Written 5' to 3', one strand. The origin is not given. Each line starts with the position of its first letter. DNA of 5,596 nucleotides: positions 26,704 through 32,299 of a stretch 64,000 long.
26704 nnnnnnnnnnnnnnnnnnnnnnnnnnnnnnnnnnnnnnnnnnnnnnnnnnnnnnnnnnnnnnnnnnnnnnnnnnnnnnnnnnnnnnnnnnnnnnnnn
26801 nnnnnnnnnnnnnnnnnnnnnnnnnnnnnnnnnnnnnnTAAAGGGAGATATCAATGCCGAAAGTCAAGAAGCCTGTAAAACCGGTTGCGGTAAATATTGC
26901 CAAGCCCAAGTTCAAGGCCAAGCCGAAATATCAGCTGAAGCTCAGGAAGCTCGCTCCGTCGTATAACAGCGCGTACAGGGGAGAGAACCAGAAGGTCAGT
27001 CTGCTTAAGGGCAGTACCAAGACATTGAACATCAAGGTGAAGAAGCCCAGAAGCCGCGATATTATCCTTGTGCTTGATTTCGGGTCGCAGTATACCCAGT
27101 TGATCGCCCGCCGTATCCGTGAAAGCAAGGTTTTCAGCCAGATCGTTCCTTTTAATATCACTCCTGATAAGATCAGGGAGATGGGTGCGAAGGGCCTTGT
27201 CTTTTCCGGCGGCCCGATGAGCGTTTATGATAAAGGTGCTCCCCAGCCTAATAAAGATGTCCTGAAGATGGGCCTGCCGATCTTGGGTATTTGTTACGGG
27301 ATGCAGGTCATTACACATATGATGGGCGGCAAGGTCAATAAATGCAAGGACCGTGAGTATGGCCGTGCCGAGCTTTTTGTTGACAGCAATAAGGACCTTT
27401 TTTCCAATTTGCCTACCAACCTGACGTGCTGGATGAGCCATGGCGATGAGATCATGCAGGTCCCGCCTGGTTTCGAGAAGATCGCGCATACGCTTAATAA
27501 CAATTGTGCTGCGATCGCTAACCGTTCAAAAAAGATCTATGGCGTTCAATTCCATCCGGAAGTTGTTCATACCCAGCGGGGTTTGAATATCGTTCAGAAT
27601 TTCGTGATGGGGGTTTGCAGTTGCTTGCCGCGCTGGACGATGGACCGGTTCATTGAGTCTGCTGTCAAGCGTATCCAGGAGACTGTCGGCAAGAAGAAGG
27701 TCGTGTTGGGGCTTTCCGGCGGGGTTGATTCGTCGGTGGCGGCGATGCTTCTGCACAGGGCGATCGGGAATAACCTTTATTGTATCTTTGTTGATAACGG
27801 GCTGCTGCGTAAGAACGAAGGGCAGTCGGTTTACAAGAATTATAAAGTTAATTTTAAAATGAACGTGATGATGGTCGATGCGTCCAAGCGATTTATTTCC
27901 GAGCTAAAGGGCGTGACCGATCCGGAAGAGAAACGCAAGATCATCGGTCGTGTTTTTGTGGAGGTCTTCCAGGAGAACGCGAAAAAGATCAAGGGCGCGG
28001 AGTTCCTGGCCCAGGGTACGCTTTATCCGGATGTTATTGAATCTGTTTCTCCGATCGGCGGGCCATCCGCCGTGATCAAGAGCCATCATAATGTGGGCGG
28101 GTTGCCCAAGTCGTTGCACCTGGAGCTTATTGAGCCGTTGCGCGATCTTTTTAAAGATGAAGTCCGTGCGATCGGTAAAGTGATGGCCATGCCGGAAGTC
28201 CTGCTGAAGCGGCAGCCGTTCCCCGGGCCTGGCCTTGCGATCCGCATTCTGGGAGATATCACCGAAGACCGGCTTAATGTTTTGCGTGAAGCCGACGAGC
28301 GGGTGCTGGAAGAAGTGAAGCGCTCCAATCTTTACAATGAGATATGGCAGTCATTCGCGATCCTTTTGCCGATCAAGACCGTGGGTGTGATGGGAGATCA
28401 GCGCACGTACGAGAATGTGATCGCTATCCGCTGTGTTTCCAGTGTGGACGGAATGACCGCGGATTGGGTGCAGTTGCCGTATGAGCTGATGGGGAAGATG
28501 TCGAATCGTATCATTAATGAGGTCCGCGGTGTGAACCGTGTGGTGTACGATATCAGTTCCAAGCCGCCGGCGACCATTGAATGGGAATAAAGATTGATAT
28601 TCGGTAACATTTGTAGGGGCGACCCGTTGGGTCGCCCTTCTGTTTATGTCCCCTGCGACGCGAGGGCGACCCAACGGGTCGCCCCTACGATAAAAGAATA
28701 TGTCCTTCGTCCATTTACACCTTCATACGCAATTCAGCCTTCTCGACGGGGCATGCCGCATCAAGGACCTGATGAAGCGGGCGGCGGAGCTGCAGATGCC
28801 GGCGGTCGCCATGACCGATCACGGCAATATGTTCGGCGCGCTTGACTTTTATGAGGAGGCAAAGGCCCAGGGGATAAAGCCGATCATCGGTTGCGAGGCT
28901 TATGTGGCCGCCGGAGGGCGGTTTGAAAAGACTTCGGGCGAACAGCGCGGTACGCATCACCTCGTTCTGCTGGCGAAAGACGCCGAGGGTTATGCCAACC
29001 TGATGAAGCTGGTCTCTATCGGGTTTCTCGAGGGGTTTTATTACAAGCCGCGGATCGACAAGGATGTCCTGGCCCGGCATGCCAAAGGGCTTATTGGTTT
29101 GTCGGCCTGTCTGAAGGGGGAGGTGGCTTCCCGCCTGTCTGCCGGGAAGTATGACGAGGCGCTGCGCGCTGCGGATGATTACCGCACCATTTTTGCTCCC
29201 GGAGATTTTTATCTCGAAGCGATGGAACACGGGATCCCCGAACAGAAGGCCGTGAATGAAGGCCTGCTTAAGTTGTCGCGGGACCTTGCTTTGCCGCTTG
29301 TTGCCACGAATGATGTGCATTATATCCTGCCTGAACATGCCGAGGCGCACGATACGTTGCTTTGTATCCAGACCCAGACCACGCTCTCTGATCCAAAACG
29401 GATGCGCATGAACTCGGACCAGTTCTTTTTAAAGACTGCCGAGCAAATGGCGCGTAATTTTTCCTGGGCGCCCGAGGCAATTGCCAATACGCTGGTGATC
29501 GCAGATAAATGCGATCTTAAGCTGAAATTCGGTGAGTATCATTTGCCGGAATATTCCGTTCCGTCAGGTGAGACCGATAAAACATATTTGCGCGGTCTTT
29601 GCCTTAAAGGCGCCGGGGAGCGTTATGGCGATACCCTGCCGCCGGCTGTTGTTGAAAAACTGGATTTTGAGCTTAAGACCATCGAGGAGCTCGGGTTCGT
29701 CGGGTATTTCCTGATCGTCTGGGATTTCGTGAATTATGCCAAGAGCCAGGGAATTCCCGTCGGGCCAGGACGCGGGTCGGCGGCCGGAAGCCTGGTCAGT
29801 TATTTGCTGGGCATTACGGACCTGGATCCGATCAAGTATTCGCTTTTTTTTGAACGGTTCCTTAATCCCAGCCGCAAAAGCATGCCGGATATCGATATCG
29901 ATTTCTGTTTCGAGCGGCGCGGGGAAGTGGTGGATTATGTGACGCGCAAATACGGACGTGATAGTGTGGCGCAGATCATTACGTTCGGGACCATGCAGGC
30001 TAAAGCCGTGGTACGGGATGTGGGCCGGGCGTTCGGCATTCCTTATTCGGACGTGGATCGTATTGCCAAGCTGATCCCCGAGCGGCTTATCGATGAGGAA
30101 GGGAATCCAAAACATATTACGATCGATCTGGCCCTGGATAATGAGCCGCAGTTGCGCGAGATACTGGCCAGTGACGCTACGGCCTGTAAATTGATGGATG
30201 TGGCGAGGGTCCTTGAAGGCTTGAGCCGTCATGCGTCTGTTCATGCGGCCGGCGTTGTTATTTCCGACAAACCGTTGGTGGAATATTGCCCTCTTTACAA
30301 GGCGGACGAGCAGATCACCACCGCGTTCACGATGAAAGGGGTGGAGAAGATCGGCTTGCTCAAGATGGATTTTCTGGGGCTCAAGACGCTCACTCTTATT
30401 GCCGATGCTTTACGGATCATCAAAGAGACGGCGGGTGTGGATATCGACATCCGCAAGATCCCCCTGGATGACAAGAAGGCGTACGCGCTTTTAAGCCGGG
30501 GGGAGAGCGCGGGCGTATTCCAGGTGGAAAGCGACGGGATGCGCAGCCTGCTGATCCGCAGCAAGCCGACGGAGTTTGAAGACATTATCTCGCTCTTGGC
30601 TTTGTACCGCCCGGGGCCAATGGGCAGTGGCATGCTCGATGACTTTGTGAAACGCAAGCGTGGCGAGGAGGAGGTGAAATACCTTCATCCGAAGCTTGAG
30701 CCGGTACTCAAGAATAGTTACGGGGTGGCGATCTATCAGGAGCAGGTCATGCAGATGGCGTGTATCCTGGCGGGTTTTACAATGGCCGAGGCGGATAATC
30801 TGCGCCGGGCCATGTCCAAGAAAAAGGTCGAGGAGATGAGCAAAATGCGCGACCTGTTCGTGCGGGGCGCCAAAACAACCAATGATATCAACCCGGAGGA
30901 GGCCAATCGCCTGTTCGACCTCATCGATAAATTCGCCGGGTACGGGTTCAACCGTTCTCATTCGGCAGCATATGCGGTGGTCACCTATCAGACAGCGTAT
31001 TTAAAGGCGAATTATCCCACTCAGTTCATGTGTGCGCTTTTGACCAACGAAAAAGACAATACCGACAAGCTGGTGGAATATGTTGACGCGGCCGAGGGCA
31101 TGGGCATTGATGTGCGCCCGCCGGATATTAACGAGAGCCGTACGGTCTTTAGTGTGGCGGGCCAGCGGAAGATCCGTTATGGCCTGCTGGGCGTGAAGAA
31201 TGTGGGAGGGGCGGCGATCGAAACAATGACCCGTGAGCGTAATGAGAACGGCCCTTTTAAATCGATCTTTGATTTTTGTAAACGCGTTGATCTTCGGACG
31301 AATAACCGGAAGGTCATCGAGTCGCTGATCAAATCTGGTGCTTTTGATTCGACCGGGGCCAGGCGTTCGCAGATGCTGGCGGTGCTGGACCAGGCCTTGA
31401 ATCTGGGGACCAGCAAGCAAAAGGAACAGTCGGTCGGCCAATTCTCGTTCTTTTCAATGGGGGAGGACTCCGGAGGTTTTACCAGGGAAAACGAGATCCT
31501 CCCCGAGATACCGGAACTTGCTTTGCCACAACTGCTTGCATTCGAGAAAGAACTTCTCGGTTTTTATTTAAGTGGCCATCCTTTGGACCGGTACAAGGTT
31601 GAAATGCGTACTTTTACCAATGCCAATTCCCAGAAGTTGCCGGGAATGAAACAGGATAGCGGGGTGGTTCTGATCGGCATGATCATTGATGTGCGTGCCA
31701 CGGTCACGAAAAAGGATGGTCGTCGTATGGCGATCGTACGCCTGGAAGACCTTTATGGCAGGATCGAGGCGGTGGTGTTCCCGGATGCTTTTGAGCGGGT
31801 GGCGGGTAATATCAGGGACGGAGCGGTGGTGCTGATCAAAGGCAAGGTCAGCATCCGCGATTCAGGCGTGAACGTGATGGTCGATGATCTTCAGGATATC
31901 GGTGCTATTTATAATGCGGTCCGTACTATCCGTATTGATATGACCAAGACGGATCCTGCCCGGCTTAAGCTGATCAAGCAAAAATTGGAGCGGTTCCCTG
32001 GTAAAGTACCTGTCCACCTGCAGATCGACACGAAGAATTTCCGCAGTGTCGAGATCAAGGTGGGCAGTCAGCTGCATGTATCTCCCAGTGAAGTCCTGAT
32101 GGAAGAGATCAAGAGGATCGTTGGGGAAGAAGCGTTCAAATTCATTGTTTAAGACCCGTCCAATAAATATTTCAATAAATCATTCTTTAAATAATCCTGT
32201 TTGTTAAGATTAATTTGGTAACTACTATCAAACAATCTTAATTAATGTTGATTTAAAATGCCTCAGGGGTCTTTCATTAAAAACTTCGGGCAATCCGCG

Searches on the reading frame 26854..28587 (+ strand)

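Call 6: search_protein_families(library=pfam, proteins=[window:26854-28587:+], max_evalue=0.01)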
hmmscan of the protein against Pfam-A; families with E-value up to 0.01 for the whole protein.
window:26854-28587:+ (578 aa): 7 families
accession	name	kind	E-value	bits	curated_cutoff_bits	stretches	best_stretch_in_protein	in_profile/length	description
PF00958.27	GMP_synt_C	-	6.5e-46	154.8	27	1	486-577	1-92/92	GMP synthase C terminal domain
PF00117.34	GATase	-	9.9e-46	156.2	22.8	1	72-252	1-188/190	Glutamine amidotransferase class-I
PF02540.23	NAD_synthase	-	2.4e-11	43.6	21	1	270-308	8-47/242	NAD synthase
PF07722.19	Peptidase_C26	-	1.1e-08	35.5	20.5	1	135-236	100-219/219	Peptidase C26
PF03054.22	tRNA_Me_trans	-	1.8e-05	25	20.6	1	281-316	1-35/202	tRNA methyl transferase HUP domain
PF00764.25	Arginosuc_synth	-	0.00014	22.4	27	1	282-350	1-68/162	Arginosuccinate synthase N-terminal HUP domain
PF02568.20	ThiI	-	0.0033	17.5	20.5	1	281-342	4-71/197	Thiamine biosynthesis protein (ThiI)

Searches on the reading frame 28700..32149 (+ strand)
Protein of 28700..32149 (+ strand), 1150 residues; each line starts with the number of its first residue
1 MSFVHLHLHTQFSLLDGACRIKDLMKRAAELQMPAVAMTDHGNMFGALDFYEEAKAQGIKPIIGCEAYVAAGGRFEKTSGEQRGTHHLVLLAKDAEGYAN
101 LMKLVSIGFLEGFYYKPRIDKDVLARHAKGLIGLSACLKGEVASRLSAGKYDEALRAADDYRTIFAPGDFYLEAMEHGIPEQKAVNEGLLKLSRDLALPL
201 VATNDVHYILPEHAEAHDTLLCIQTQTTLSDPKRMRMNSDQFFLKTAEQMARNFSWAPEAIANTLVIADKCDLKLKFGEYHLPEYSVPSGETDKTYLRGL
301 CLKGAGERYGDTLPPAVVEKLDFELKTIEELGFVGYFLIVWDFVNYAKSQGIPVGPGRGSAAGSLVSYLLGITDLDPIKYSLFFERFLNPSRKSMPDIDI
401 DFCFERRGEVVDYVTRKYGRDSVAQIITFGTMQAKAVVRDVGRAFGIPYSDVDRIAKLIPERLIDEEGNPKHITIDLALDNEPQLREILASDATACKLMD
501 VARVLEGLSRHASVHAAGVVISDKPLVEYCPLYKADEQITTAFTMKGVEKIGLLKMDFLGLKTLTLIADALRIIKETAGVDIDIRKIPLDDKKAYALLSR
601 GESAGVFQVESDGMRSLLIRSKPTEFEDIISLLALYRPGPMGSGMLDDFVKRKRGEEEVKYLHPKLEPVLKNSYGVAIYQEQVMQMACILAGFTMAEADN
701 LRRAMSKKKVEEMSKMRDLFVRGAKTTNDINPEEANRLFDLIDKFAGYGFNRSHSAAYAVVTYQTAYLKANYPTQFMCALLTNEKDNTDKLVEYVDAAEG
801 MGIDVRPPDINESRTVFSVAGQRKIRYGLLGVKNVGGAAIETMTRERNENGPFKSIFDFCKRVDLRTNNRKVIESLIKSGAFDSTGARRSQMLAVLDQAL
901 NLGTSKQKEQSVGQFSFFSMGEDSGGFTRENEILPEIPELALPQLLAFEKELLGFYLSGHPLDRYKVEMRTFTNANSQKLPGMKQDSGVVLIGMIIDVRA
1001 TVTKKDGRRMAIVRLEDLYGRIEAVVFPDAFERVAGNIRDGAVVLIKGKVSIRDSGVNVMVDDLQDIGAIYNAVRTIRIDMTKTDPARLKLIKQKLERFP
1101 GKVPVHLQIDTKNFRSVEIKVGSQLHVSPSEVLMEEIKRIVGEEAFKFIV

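Call 6: search_protein_families(library=pfam, proteins=[window:28700-32149:+], max_evalue=0.01)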
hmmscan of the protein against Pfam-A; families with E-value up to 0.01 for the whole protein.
window:28700-32149:+ (1150 aa): 7 families
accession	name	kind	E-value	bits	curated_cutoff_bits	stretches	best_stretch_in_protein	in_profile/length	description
PF07733.18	DNA_pol3_alpha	-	2.8e-102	342.2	23.9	1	296-560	2-260/260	Bacterial DNA polymerase III alpha NTPase domain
PF17657.6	DNA_pol3_finger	-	9.7e-66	220.6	22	1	563-727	1-165/166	Bacterial DNA polymerase III alpha subunit finger domain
PF02811.25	PHP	-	1.8e-59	201.2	26.4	1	5-177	1-164/164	PHP domain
PF14579.12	HHH_6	-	1.7e-30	105.5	25.6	1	802-892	1-90/90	Helix-hairpin-helix motif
PF01336.31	tRNA_anti-codon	-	9.6e-14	51.5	27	1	989-1066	1-74/75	OB-fold nucleic acid binding domain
PF20914.2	DNA_pol_IIIA_C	-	8.6e-05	22.7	22.5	1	1093-1142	3-52/52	DNA polymerase III subunit alpha, C-terminal domain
PF15072.12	HROB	-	0.0041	17.5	30.8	1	994-1050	9-59/85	Homologous recombination OB-fold protein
